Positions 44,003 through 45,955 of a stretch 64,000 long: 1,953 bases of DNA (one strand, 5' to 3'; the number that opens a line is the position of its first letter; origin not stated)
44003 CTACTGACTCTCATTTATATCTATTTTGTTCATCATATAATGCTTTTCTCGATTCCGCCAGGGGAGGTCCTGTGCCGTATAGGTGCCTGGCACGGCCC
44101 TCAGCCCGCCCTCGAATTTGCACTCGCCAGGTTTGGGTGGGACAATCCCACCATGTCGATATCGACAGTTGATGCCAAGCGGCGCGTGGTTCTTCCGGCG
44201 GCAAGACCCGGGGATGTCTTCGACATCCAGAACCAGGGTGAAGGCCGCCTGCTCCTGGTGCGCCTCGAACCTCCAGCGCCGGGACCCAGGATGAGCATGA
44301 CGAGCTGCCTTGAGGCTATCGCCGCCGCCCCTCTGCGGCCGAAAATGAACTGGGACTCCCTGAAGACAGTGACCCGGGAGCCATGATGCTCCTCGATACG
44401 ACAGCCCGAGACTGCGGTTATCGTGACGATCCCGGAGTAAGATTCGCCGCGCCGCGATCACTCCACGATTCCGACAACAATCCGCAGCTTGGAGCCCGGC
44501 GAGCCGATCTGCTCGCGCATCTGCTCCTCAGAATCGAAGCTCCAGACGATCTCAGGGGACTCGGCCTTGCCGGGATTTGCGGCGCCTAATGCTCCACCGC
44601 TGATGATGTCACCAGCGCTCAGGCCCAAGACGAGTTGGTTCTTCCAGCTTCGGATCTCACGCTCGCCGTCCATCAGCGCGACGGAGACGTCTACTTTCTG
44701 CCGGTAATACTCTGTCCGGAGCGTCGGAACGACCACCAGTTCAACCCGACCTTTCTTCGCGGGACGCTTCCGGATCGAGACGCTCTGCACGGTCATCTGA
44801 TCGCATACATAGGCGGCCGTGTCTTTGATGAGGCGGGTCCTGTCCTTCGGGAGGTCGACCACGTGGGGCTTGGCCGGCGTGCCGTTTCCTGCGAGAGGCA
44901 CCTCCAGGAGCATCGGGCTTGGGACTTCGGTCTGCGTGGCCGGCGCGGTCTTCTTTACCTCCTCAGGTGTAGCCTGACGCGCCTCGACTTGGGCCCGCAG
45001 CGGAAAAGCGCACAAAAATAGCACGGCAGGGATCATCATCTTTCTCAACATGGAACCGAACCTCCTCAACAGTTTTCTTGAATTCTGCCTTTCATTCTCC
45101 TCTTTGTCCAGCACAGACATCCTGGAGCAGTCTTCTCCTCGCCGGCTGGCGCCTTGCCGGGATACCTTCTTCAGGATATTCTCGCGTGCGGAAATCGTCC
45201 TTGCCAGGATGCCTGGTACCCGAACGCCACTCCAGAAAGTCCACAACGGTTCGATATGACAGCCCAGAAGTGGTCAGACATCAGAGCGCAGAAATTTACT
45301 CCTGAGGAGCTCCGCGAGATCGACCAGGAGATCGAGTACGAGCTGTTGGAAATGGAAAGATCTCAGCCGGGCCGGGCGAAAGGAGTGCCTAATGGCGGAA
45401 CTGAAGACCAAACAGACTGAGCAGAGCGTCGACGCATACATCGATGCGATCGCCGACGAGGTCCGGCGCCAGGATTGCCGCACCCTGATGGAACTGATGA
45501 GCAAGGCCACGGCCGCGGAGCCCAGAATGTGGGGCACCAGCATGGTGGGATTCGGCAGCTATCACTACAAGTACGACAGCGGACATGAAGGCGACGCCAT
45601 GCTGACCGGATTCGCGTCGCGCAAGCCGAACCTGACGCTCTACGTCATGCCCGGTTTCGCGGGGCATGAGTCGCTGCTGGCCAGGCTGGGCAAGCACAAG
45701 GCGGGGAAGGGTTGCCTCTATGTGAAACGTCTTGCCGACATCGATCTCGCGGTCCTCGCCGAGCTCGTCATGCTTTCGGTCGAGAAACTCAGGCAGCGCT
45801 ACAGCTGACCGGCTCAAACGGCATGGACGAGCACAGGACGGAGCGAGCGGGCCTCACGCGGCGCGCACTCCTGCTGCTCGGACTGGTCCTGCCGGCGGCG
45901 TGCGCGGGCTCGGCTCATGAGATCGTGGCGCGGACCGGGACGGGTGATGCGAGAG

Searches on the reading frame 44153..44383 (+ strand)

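Call 6: search_protein_families(library=pfam, proteins=[window:44153-44383:+], max_evalue=0.1)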
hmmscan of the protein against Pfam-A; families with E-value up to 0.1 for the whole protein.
window:44153-44383:+ (77 aa): 1 family
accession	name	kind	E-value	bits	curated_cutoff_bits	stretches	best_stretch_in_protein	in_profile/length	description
PF04014.23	MazE_antitoxin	-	0.03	14.7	24.7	1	3-37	1-42/48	Antidote-toxin recognition MazE, bacterial antitoxin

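Call 8: search_protein_families(library=padloc, proteins=[window:44153-44383:+], max_evalue=0.1)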
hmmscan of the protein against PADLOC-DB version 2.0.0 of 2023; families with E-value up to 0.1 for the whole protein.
window:44153-44383:+ (77 aa): 0 families

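Call 9: search_protein_families(library=ncbifam, proteins=[window:44153-44383:+], max_evalue=0.1)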
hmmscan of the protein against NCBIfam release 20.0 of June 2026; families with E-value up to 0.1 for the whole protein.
window:44153-44383:+ (77 aa): 1 family
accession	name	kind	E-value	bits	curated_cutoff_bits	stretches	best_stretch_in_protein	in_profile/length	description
TIGR01439.1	lp_hng_hel_AbrB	domain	0.014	15.1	28.3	0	4-17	2-15/44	transcriptional regulator, AbrB family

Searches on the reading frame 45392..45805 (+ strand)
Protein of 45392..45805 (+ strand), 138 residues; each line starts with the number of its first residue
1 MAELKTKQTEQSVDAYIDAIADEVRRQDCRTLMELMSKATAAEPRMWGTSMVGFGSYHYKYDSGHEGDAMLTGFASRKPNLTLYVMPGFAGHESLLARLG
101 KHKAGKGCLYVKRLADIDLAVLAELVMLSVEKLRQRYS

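Call 88: search_protein_families(library=pfam, proteins=[window:45392-45805:+], max_evalue=0.001)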
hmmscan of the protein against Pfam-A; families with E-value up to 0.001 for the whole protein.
window:45392-45805:+ (138 aa): 1 family
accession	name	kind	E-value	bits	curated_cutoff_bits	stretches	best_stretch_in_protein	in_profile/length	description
PF08818.16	DUF1801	-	3.3e-12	47.1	27.2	1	25-126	1-81/85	Domain of unknown function (DU1801)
